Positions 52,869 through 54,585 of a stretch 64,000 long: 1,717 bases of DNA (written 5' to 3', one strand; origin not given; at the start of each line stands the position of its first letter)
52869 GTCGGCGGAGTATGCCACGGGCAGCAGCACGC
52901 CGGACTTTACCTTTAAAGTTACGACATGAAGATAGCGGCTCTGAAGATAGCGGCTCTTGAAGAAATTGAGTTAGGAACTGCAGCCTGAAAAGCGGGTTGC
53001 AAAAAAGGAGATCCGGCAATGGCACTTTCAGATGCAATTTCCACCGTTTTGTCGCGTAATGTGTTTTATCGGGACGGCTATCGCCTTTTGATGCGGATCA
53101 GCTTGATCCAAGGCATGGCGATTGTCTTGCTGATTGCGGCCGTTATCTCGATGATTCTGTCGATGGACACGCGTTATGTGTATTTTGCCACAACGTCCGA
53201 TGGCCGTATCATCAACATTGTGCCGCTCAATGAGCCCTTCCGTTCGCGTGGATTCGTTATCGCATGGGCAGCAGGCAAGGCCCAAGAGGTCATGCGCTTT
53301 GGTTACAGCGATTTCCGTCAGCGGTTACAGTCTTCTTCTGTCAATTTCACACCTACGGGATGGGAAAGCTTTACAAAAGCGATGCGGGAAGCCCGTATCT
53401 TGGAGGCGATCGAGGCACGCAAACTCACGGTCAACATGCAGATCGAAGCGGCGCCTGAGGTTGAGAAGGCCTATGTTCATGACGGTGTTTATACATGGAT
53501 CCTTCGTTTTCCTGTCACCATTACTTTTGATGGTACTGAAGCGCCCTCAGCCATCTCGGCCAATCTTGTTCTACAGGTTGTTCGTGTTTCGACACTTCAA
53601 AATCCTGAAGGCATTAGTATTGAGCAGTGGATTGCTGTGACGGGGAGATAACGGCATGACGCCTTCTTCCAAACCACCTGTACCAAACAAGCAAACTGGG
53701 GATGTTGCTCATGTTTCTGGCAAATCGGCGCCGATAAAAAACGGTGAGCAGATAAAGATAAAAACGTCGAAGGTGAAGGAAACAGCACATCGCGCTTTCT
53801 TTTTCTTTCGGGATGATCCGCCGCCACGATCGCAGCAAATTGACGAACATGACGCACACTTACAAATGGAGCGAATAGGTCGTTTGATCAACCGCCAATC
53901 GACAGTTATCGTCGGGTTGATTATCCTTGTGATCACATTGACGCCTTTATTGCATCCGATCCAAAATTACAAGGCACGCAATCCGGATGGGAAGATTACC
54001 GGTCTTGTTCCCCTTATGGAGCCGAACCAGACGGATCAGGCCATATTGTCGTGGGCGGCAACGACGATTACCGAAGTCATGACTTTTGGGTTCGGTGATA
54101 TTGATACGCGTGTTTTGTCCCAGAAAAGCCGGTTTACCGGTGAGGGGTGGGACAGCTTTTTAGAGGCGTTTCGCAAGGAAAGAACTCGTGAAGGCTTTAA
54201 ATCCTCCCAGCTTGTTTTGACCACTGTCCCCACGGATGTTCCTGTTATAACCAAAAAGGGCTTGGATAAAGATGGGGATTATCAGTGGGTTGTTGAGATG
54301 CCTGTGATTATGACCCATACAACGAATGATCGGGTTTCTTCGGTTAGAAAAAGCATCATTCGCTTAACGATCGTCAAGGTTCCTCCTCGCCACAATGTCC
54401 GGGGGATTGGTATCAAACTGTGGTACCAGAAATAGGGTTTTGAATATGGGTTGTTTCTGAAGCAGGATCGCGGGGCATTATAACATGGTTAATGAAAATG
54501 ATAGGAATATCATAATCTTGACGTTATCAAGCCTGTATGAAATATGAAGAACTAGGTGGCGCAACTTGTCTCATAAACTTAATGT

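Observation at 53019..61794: Dot/Icm-type (type IVB) secretion core cluster icmL-icmL2-icmK-icmE-icmG-icmC-icmD-icmD2-icmJ in an apparently alphaproteobacterial chromosome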

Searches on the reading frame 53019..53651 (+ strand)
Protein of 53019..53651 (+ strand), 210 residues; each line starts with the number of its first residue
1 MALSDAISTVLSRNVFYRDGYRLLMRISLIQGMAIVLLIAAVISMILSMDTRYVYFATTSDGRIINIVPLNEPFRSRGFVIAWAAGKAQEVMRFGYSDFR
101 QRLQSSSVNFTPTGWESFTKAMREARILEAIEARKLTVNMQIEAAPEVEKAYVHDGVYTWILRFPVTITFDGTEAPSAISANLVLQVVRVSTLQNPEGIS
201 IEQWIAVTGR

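Call 3: search_protein_families(library=pfam, proteins=[window:53019-53651:+], max_evalue=0.01)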
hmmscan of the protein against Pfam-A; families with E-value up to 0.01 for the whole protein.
window:53019-53651:+ (210 aa): 1 family
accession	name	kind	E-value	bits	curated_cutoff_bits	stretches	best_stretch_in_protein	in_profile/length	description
PF11393.14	T4BSS_DotI_IcmL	-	3e-42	144.6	27.7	1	29-207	1-179/180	Type-IV b secretion system, inner-membrane complex component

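Call 4: search_protein_families(library=ncbifam, proteins=[window:53019-53651:+], max_evalue=0.01)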
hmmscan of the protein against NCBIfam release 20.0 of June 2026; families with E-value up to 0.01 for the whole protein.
window:53019-53651:+ (210 aa): 1 family
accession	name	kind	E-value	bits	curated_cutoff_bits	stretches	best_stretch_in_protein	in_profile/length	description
NF038072.1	IcmL_DotI_only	equivalog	3.2e-45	154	175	1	7-206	2-200/200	type IVB secretion system apparatus protein IcmL/DotI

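Call 77: search_solved_structures(query=window:53019-53651:+, max_evalue=0.001)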
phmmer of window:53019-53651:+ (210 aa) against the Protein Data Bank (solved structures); distinct sequences matched with E-value up to 0.001: 2.
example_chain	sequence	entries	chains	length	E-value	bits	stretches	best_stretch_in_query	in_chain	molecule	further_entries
3wz4_A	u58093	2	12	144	6.1e-19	71.7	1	75-206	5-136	DotI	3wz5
3wz3_A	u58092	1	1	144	1.2e-08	38.1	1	90-206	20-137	TraM protein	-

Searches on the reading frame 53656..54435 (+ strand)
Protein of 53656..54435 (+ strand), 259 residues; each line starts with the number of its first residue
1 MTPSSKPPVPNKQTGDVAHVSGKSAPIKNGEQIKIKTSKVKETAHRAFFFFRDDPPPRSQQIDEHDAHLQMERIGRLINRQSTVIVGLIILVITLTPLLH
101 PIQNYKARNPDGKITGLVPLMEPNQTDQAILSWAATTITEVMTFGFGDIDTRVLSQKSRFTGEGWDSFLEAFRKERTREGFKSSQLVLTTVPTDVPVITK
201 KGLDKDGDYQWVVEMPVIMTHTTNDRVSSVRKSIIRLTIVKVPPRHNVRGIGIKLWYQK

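Call 3: search_protein_families(library=pfam, proteins=[window:53656-54435:+], max_evalue=0.01)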
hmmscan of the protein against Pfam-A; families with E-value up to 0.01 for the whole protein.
window:53656-54435:+ (259 aa): 1 family
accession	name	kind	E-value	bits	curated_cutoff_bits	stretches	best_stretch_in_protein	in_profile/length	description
PF11393.14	T4BSS_DotI_IcmL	-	4.8e-33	114.5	27.7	1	82-256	4-176/180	Type-IV b secretion system, inner-membrane complex component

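Call 4: search_protein_families(library=ncbifam, proteins=[window:53656-54435:+], max_evalue=0.01)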
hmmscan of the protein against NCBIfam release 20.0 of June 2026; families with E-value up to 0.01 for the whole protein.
window:53656-54435:+ (259 aa): 1 family
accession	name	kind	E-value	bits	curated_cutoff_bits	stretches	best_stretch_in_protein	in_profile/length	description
NF038072.1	IcmL_DotI_only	equivalog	1.5e-29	102.8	175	1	84-254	28-196/200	type IVB secretion system apparatus protein IcmL/DotI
